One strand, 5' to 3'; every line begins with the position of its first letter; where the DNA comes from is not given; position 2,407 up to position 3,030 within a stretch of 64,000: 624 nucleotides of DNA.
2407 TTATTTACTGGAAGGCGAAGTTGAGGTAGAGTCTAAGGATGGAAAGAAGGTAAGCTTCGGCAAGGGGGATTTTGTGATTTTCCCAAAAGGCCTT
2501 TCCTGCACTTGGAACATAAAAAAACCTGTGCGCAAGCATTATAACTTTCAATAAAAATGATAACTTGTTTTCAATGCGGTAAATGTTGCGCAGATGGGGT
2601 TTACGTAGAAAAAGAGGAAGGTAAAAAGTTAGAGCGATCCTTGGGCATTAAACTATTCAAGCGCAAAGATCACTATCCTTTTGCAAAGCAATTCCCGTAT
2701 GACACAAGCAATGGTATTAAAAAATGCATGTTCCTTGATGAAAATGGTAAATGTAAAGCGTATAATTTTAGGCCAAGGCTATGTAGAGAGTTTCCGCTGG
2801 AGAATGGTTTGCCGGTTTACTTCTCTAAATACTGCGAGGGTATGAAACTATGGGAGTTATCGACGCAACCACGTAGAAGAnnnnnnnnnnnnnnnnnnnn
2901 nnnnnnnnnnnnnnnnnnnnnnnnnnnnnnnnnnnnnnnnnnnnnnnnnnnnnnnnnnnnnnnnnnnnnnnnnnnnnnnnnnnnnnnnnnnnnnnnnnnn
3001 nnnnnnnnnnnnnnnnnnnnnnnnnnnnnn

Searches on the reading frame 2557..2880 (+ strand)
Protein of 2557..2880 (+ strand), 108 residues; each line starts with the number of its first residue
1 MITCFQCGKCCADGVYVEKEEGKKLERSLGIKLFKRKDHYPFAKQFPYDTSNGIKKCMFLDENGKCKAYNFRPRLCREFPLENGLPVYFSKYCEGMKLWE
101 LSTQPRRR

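Call 53: search_protein_families(library=pfam, proteins=[window:2557-2880:+], max_evalue=0.001)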
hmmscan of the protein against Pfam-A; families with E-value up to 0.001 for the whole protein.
window:2557-2880:+ (108 aa): 1 family
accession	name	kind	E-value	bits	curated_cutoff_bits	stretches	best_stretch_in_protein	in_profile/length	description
PF03692.20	CxxCxxCC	-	5.8e-12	46.6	23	1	4-93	2-84/85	Putative zinc- or iron-chelating domain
